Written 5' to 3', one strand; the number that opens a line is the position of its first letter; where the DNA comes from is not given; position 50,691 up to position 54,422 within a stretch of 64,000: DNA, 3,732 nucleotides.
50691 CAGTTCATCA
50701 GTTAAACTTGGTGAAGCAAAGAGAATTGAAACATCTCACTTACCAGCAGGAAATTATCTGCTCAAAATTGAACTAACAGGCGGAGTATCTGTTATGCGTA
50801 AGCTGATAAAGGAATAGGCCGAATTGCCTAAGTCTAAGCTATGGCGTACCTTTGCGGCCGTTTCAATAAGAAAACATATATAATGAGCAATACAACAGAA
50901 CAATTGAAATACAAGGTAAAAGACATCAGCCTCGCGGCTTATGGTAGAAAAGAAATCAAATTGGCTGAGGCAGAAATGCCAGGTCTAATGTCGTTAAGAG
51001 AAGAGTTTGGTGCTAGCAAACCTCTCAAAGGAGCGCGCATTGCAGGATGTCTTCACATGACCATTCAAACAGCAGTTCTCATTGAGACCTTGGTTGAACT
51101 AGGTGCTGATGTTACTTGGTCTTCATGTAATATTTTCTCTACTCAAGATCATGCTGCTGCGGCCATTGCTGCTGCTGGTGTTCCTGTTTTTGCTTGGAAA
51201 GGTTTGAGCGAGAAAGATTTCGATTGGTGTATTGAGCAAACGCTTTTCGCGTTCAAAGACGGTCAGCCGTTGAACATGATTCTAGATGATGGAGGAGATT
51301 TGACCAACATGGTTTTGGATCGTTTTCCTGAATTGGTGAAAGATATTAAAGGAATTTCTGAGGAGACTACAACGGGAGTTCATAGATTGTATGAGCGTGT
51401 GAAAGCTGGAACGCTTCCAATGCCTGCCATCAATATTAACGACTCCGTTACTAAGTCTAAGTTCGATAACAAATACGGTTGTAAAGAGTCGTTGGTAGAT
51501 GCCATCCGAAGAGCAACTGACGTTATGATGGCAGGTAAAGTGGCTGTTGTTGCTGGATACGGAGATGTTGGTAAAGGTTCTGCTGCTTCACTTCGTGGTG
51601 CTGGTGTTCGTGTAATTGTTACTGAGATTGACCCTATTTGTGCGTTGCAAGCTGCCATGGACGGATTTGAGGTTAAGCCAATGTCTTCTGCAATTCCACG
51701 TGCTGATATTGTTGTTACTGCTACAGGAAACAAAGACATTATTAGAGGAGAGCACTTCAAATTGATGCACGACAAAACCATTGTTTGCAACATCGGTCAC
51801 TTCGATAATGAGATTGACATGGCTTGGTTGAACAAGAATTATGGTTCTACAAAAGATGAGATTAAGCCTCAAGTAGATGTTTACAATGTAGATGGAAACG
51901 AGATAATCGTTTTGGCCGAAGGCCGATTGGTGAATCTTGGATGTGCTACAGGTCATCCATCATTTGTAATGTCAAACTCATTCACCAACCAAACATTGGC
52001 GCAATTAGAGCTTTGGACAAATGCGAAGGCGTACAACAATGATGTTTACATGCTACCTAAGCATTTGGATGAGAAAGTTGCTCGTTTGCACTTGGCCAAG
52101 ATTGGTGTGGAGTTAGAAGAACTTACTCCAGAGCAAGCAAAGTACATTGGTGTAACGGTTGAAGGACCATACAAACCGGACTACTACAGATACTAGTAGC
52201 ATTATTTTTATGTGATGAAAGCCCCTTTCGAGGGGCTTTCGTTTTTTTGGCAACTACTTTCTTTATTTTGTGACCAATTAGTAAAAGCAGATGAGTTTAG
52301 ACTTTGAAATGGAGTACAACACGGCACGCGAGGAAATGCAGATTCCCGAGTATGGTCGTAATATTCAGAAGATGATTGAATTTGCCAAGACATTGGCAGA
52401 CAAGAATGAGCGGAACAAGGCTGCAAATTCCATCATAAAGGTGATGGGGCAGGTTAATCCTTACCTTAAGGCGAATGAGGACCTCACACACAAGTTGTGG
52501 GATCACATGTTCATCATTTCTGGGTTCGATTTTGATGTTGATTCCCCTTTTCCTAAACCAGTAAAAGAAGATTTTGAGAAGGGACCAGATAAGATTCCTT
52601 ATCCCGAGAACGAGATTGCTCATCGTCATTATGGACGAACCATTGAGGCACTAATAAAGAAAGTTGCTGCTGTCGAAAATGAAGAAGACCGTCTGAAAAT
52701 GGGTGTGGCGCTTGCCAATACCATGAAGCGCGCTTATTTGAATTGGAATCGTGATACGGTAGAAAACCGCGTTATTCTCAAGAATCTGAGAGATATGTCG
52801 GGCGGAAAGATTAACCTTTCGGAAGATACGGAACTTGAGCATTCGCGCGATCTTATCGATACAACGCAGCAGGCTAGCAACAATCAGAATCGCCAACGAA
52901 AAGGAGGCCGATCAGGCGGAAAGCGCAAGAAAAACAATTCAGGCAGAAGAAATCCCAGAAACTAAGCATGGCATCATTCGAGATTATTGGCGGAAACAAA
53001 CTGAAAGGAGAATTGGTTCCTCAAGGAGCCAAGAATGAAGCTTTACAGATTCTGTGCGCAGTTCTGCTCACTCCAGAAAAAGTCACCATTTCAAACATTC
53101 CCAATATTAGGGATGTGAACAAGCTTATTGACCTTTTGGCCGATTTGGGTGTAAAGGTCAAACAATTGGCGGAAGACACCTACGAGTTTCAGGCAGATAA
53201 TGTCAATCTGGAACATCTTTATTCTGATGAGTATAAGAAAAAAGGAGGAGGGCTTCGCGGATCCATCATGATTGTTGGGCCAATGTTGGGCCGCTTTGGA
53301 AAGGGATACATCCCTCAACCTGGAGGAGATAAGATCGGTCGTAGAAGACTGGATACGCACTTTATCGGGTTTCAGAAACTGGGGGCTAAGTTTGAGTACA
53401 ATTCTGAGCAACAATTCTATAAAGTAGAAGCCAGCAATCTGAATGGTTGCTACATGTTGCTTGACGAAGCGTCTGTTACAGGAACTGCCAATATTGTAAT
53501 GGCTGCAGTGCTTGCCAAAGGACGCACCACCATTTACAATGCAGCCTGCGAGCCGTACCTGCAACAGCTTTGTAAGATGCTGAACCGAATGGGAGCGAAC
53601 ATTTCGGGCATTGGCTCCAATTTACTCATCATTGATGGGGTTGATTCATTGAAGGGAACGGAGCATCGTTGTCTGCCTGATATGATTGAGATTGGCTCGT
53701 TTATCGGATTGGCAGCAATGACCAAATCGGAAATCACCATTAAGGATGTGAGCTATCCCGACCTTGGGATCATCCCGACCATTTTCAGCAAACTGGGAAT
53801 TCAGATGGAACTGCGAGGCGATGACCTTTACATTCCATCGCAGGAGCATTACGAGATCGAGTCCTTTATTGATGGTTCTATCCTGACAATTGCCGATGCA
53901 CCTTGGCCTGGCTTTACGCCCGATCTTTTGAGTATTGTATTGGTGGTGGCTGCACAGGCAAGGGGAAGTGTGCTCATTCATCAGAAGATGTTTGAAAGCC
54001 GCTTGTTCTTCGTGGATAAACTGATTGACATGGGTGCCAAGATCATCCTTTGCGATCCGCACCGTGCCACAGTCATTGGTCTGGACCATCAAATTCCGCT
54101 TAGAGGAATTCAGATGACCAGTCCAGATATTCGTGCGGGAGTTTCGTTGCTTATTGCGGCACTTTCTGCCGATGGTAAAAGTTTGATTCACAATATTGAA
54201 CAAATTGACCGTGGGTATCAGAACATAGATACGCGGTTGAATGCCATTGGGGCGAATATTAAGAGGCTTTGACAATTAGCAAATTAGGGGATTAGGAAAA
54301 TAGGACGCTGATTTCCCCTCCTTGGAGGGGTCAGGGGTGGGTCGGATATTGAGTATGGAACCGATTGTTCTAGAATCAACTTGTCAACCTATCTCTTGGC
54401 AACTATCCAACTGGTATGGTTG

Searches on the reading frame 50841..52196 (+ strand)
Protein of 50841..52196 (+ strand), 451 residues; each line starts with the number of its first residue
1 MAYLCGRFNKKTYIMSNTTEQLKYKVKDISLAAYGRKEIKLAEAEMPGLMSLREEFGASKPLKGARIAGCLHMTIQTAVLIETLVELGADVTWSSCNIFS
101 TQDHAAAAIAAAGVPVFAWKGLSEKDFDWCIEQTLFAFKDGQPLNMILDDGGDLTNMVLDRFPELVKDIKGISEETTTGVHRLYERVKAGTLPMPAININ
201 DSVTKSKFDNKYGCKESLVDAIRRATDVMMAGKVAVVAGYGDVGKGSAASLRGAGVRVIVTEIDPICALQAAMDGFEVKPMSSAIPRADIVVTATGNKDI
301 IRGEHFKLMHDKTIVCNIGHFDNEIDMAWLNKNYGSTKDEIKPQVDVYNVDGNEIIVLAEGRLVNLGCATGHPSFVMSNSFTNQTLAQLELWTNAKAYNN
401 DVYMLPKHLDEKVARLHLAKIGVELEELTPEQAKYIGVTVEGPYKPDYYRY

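Call 58: search_protein_families(library=pfam, proteins=[window:50841-52196:+], max_evalue=0.00001)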
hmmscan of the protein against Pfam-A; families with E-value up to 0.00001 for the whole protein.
window:50841-52196:+ (451 aa): 4 families
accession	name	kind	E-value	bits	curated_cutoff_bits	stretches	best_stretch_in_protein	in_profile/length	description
PF05221.23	AdoHcyase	-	3.4e-138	460.2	25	2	23-160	1-138/299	S-adenosyl-L-homocysteine hydrolase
PF00670.27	AdoHcyase_NAD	-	6.3e-78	260.9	27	1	210-371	1-162/162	S-adenosyl-L-homocysteine hydrolase, NAD binding domain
PF02826.25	2-Hacid_dh_C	-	2e-07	31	25.1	1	229-319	33-127/178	D-isomer specific 2-hydroxyacid dehydrogenase, NAD binding domain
PF07991.19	KARI_N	-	1e-06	28.9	20.6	1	231-295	3-68/165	Acetohydroxy acid isomeroreductase, NADPH-binding domain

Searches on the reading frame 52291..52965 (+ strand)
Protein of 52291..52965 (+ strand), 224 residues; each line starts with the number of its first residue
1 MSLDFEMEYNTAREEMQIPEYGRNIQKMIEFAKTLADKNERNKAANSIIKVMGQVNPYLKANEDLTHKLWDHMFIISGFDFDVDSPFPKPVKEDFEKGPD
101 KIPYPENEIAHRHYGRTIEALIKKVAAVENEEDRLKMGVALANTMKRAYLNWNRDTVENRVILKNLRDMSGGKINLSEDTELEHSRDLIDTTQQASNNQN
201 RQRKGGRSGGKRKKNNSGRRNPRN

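Call 58: search_protein_families(library=pfam, proteins=[window:52291-52965:+], max_evalue=0.00001)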
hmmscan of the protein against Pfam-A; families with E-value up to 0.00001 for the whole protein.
window:52291-52965:+ (224 aa): 1 family
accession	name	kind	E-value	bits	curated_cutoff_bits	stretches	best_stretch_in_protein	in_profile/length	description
PF14123.11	DUF4290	-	1.7e-67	226.8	27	1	7-179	1-173/174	Domain of unknown function (DUF4290)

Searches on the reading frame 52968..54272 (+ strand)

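Call 58: search_protein_families(library=pfam, proteins=[window:52968-54272:+], max_evalue=0.00001)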
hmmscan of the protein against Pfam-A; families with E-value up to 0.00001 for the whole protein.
window:52968-54272:+ (434 aa): 1 family
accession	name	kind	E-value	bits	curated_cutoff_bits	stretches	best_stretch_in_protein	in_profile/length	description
PF00275.25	EPSP_synthase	-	2.3e-60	204.9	22.8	1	8-421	3-414/417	EPSP synthase (3-phosphoshikimate 1-carboxyvinyltransferase)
